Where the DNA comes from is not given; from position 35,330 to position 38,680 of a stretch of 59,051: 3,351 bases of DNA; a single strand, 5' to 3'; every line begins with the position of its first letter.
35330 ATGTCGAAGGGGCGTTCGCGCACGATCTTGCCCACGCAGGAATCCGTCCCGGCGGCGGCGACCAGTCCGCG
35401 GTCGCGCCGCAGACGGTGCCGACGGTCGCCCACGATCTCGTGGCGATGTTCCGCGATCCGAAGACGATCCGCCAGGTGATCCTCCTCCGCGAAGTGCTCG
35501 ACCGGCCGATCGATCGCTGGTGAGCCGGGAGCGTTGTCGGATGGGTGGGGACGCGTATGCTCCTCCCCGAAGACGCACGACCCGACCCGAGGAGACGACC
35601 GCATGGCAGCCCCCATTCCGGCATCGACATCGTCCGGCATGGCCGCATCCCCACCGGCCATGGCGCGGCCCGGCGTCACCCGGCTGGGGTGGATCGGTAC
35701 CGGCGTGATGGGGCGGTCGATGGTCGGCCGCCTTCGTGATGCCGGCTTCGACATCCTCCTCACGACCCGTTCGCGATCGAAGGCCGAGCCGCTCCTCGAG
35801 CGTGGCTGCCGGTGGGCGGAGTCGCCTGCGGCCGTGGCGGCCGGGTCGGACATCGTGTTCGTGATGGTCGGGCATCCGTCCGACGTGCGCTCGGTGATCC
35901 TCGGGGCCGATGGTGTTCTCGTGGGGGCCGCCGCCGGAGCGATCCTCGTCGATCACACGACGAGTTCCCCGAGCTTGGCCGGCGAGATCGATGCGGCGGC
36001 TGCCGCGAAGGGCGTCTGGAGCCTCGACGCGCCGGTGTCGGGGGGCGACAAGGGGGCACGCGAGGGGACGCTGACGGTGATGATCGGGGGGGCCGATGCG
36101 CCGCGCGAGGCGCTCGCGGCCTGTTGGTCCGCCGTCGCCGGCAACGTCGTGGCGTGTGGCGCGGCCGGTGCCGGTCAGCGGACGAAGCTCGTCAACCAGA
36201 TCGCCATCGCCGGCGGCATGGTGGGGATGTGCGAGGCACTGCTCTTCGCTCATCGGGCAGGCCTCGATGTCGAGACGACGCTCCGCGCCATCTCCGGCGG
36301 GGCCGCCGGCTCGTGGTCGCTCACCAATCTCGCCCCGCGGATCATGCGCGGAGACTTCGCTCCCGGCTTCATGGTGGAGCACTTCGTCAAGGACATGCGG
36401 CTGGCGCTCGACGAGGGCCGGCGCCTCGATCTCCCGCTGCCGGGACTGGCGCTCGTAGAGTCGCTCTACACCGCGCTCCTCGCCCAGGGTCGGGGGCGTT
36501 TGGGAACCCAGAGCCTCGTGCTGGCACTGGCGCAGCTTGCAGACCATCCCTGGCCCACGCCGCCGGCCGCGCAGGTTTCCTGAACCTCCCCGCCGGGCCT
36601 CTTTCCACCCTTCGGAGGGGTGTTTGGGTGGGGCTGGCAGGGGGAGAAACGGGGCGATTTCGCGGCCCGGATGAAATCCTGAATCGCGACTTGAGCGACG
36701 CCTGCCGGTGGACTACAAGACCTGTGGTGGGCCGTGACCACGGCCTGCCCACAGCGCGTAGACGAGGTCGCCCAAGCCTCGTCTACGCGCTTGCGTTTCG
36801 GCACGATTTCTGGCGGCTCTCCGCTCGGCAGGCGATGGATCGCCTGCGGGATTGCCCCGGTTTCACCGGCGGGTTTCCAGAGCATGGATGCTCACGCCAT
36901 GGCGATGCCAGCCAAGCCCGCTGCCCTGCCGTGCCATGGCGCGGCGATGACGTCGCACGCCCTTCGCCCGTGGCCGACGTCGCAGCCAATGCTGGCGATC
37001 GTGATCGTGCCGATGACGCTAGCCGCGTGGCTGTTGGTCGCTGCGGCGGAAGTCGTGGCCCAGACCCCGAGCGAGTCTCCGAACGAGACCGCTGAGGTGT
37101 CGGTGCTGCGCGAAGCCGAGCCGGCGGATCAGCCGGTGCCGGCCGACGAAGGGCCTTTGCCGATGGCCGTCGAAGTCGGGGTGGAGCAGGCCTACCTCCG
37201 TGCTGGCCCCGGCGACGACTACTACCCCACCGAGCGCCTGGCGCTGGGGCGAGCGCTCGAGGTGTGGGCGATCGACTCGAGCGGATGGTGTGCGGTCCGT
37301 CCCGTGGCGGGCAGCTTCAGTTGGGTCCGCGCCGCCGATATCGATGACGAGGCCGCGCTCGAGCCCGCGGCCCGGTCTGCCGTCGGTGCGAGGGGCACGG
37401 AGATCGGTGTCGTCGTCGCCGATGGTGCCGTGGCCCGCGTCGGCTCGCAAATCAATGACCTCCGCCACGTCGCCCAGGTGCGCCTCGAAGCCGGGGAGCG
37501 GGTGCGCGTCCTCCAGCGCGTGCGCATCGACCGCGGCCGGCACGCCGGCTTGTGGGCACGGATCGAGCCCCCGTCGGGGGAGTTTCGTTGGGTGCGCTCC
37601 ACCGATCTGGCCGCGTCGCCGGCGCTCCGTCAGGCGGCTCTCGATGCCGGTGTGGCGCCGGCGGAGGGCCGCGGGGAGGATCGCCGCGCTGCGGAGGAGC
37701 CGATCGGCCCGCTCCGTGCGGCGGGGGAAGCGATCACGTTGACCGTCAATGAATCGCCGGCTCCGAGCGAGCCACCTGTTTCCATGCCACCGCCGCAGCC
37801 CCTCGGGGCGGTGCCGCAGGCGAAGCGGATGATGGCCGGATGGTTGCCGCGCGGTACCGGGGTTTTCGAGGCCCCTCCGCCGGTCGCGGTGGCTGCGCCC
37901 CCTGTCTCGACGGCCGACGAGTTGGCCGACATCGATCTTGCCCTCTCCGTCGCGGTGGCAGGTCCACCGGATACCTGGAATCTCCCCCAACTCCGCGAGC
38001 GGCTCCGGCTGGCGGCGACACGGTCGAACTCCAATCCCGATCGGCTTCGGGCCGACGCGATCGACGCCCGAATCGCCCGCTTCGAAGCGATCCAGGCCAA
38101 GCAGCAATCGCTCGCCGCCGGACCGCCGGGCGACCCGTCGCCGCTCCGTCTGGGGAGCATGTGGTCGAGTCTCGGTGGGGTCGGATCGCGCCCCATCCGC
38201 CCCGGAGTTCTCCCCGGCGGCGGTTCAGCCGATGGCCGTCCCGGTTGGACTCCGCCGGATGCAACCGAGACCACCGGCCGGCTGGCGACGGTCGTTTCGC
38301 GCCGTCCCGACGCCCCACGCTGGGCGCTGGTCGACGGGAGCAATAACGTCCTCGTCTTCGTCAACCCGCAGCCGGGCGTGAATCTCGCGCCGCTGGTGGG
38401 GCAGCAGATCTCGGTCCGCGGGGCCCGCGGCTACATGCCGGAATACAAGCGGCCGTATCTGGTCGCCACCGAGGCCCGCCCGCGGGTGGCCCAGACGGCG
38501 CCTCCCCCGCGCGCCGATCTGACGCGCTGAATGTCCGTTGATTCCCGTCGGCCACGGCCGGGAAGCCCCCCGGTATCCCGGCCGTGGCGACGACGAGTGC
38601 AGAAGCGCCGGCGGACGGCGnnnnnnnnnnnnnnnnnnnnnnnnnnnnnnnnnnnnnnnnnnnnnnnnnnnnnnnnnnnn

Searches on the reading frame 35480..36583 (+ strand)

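Call 13: search_protein_families(library=pfam, proteins=[window:35480-36583:+], max_evalue=0.001)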
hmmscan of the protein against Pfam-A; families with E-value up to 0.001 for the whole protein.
window:35480-36583:+ (367 aa): 4 families
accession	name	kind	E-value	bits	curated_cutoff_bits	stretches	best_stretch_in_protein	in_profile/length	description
PF03446.21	NAD_binding_2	-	5.8e-45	153.6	21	1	69-226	2-159/161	NAD binding domain of 6-phosphogluconate dehydrogenase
PF14833.11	NAD_binding_11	-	8.5e-36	123.3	30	1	230-347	1-119/122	NAD-binding of NADP-dependent 3-hydroxyisobutyrate dehydrogenase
PF03807.23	F420_oxidored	-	2.5e-07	31.6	21.6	1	69-158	2-90/94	NADP oxidoreductase coenzyme F420-dependent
PF02826.25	2-Hacid_dh_C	-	3.6e-05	23.7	25.1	1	67-138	37-107/178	D-isomer specific 2-hydroxyacid dehydrogenase, NAD binding domain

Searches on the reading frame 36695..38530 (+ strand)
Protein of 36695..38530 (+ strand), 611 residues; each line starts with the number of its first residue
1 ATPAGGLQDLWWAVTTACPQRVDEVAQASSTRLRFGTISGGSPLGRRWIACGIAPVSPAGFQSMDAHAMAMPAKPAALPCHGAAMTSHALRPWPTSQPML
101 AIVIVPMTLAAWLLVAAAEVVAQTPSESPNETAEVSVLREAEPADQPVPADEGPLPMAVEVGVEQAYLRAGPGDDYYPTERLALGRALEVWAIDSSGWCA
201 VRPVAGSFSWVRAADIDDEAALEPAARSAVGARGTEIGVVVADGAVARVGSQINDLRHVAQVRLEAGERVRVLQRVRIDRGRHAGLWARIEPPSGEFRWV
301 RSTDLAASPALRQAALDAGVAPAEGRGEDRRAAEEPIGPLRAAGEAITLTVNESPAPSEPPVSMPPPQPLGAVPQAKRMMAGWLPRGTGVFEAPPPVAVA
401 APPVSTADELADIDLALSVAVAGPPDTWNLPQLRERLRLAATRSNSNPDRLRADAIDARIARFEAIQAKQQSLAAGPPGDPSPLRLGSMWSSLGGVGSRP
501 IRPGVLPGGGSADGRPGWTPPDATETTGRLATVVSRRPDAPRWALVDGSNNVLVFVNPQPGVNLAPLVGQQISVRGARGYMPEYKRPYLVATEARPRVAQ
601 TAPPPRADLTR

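Call 13: search_protein_families(library=pfam, proteins=[window:36695-38530:+], max_evalue=0.001)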
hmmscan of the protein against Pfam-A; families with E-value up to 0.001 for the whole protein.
window:36695-38530:+ (611 aa): 1 family
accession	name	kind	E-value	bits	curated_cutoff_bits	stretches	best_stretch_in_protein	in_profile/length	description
PF08239.17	SH3_3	-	9.8e-06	26.1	27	0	264-304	19-52/54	Bacterial SH3 domain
